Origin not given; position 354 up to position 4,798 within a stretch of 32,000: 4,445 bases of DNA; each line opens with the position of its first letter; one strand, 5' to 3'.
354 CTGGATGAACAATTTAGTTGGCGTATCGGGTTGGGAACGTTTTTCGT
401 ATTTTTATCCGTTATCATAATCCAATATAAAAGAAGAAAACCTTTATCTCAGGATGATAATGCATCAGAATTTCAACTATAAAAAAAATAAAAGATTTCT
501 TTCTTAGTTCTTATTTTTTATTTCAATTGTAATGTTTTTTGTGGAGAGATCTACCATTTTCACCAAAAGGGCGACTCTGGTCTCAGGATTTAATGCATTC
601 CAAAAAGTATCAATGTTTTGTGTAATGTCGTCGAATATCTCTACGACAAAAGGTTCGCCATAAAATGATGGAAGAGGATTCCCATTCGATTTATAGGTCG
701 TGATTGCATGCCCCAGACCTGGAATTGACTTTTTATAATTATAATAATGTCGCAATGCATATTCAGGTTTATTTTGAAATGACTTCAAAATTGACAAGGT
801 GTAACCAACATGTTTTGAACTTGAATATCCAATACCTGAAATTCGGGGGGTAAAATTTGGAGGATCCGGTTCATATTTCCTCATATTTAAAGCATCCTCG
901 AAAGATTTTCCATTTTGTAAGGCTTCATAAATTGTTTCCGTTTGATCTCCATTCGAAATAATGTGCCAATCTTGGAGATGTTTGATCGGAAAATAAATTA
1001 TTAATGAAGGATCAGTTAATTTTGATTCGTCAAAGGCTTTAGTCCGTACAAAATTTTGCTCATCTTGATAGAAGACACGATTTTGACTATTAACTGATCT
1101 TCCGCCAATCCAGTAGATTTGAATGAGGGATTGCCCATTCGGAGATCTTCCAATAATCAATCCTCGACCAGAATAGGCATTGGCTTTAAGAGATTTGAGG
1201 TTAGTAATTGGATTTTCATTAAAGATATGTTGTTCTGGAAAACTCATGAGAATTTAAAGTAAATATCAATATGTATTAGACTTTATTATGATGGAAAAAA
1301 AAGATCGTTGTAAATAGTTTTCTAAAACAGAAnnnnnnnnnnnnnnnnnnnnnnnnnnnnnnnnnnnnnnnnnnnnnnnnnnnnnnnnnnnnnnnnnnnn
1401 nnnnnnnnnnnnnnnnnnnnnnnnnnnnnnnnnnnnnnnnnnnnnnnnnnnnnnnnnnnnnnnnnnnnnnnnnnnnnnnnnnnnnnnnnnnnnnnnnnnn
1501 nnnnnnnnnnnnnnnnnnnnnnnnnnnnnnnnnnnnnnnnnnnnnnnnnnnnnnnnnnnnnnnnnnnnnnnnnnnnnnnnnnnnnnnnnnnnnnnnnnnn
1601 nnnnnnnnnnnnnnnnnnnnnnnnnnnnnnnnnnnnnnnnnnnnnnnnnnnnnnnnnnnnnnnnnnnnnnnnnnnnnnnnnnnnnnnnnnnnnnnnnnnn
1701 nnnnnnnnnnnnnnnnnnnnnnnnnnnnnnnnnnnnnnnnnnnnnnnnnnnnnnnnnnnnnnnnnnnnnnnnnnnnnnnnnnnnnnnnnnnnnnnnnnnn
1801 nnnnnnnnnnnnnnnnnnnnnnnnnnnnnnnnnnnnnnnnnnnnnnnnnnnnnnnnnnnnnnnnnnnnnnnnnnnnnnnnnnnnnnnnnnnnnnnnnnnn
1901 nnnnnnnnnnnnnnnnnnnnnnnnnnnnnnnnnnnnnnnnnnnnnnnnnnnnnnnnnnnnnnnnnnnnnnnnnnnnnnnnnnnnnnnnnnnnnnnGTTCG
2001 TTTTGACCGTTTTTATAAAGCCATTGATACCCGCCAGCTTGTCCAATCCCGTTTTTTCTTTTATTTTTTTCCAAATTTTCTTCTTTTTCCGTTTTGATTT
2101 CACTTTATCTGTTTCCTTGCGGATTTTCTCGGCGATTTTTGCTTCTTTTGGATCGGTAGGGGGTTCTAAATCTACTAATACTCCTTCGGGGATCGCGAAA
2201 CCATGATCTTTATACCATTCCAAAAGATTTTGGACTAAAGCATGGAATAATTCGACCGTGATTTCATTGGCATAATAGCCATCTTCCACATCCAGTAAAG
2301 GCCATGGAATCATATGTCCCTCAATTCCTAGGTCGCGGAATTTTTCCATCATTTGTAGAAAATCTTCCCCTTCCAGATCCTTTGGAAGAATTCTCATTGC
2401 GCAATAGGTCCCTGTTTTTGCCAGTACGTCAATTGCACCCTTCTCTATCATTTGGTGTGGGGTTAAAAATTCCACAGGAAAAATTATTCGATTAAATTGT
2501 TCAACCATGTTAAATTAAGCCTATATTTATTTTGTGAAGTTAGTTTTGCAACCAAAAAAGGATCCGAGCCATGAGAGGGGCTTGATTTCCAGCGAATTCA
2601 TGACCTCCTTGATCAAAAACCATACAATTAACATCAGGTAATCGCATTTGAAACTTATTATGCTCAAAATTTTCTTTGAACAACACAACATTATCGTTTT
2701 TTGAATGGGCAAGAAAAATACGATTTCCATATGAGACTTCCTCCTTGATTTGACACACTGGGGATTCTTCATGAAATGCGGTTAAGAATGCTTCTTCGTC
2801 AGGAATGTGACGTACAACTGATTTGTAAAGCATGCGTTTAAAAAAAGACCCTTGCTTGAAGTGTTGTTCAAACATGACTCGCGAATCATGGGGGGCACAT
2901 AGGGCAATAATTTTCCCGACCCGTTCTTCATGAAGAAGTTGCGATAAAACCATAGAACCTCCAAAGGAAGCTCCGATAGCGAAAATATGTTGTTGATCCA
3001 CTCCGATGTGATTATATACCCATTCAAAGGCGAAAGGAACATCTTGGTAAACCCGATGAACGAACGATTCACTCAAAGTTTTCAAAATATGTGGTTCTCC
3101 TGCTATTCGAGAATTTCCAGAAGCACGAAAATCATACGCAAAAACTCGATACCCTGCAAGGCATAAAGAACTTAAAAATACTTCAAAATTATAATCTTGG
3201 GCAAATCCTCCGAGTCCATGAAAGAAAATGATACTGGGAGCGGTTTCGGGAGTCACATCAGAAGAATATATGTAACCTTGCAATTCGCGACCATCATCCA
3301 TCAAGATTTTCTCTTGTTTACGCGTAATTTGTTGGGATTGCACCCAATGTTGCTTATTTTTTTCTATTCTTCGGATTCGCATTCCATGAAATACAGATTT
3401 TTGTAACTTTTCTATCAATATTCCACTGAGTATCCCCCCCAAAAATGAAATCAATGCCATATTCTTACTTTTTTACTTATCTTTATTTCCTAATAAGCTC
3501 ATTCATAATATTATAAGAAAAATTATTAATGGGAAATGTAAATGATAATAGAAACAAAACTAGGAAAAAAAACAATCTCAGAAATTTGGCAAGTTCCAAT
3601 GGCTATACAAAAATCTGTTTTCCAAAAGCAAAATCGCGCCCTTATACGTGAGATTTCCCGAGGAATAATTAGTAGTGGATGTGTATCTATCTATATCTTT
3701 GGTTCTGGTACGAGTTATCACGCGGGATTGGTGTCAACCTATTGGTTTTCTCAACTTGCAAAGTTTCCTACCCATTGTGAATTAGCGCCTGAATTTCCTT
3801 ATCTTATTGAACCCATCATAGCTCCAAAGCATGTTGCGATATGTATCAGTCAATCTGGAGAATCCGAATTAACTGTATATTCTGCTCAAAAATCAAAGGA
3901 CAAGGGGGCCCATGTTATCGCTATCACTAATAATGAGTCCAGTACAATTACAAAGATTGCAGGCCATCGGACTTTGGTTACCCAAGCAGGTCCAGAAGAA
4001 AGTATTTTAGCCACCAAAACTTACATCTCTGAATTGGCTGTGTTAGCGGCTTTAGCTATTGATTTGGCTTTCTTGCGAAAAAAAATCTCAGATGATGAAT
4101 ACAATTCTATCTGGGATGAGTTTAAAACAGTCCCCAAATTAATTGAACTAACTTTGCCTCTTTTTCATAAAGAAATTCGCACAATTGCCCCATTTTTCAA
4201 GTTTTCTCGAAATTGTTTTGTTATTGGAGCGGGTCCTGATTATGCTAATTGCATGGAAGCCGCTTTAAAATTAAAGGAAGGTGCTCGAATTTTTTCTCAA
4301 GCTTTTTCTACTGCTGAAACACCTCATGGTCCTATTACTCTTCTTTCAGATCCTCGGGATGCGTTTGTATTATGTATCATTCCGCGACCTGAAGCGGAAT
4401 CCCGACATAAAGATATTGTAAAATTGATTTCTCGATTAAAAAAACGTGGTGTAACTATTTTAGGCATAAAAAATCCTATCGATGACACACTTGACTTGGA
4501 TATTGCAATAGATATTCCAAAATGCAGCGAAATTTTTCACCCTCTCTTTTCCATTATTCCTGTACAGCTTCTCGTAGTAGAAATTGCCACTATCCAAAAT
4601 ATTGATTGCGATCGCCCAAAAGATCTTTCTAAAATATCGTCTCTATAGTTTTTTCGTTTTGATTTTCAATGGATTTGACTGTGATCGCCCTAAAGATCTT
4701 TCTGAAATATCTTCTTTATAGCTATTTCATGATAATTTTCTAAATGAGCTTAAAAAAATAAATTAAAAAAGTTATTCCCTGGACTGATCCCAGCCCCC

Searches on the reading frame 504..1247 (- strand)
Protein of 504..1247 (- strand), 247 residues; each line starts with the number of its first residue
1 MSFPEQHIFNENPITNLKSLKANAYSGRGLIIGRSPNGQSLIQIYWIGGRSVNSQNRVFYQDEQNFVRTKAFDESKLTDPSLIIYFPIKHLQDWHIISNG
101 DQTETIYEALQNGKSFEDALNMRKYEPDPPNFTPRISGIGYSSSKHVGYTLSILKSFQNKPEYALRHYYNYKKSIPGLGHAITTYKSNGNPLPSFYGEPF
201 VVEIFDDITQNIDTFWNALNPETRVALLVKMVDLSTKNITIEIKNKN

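Call 19: search_protein_families(library=pfam, proteins=[window:504-1247:-], max_evalue=0.01)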
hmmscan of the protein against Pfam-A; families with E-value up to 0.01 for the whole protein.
window:504-1247:- (247 aa): 1 family
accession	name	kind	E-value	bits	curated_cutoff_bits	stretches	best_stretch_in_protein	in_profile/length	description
PF07826.16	IMP_cyclohyd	-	2e-48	165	28.1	1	25-233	1-189/192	IMP cyclohydrolase-like protein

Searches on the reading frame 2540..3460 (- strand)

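Call 19: search_protein_families(library=pfam, proteins=[window:2540-3460:-], max_evalue=0.01)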
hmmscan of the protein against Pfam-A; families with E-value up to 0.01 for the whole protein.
window:2540-3460:- (306 aa): 10 families
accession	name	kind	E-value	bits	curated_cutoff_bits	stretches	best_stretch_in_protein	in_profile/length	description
PF00561.26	Abhydrolase_1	-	1.5e-12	48.2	25.8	1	75-195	1-111/245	alpha/beta hydrolase fold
PF12146.15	Hydrolase_4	-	5.6e-08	32.8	27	1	75-190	5-109/239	Serine aminopeptidase, S33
PF00326.27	Peptidase_S9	-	6.9e-08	32.7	22.6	1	129-305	36-207/213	Prolyl oligopeptidase family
PF12697.13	Abhydrolase_6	-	2.7e-07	31.9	26.3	1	77-196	1-94/217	Alpha/beta hydrolase family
PF01738.24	DLH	-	3.5e-07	30.5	21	1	61-181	2-121/217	Dienelactone hydrolase family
PF05448.18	AXE1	-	3.1e-06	26.6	21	1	60-184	69-203/321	Acetyl xylan esterase (AXE1)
PF10340.15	Say1_Mug180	-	0.00015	21.2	21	1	18-185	66-223/374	Steryl acetyl hydrolase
PF20434.5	BD-FAE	-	0.003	17.5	26.8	0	64-172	3-104/215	BD-FAE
PF07859.19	Abhydrolase_3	-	0.005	17.1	25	1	137-218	48-142/210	alpha/beta hydrolase fold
PF02230.22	Abhydrolase_2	-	0.0099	16.2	23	0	153-201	101-150/217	Phospholipase/Carboxylesterase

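Call 60: search_protein_families(library=ncbifam, proteins=[window:2540-3460:-], max_evalue=0.001)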
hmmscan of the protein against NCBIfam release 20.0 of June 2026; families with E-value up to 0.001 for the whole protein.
window:2540-3460:- (306 aa): 2 families
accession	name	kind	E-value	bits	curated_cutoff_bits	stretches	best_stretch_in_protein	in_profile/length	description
NF047920.1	lactonase_UilS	equivalog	7.5e-08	32.4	400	1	71-190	21-131/285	UilS family quorum-quenching N-acyl-homoserine lactonase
NF007857.0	PRK10566.1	equivalog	0.00018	21.4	201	1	72-181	25-131/249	esterase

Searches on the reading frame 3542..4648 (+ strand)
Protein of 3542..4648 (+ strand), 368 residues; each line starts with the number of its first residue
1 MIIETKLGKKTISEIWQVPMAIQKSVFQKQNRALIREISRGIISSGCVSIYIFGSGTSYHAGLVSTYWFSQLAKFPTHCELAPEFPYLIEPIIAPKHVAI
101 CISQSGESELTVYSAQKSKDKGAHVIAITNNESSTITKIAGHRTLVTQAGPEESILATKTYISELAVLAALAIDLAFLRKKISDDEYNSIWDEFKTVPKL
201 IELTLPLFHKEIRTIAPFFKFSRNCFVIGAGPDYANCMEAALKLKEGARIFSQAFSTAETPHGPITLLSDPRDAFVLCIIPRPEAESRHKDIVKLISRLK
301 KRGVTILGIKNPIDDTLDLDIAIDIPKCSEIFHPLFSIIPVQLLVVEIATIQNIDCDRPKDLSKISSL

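Call 19: search_protein_families(library=pfam, proteins=[window:3542-4648:+], max_evalue=0.01)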
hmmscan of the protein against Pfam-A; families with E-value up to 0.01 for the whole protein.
window:3542-4648:+ (368 aa): 2 families
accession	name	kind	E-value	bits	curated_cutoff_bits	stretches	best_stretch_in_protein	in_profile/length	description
PF01380.27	SIS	-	5.3e-34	117.3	25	2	49-173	7-130/131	SIS domain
PF13580.11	SIS_2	-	3.1e-05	24.5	27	1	93-129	101-137/138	SIS domain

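Call 60: search_protein_families(library=ncbifam, proteins=[window:3542-4648:+], max_evalue=0.001)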
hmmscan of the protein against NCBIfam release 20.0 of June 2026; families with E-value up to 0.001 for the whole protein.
window:3542-4648:+ (368 aa): 16 families
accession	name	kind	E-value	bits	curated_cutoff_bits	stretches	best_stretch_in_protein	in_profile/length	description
NF001484.0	PRK00331.1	subfamily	3.9e-70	236.9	381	1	14-364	257-596/601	isomerizing glutamine--fructose-6-phosphate transaminase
TIGR01135.1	glmS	equivalog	1.1e-69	235.5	418.05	1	13-364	255-602/607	glutamine--fructose-6-phosphate transaminase (isomerizing)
NF046059.1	NagB_SO3506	equivalog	2.4e-34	119.2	430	1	17-366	10-327/330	glucosamine-6-phosphate deaminase NagB-II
NF041128.1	glucosaP_deam_GlmD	equivalog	1e-16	61.1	580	1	10-365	2-320/323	glucosamine-6-phosphate deaminase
NF041755.1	RuMP_HxlAB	equivalog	1.5e-08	34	500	1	26-150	227-343/391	bifunctional 3-hexulose-6-phosphate synthase/6-phospho-3-hexuloisomerase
TIGR03127.2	RuMP_HxlB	equivalog_domain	1.8e-08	34.4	160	1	89-152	66-129/178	6-phospho-3-hexuloisomerase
NF040776.2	AlsR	equivalog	1.8e-07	30.4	400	1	94-175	175-256/279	transcriptional repressor AlsR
NF008458.0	PRK11337.1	equivalog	3.1e-06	26.4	378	1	93-177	186-270/293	MurR/RpiR family transcriptional regulator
NF008451.0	PRK11302.1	subfamily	7.9e-06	25.5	296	0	97-180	177-259/286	transcriptional regulator HexR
NF002805.0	PRK02947.1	subfamily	8.7e-06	25.1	135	1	93-135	105-147/247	sugar isomerase domain-containing protein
TIGR02128.1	G6PI_arch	equivalog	1.7e-05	23.9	213.9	1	47-131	21-102/308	bifunctional phosphoglucose/phosphomannose isomerase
NF009222.0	PRK12570.1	subfamily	0.00011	21.2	255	0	95-152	138-194/307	N-acetylmuramic acid 6-phosphate etherase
TIGR00393.1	kpsF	subfamily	0.00013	21.7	203.7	0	93-143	45-95/268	KpsF/GutQ family sugar-phosphate isomerase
NF003915.0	PRK05441.1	subfamily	0.00055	19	168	0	94-152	130-187/300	N-acetylmuramic acid 6-phosphate etherase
NF008141.0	PRK10892.1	equivalog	0.00071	18.9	505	0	91-146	92-147/328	arabinose-5-phosphate isomerase KdsD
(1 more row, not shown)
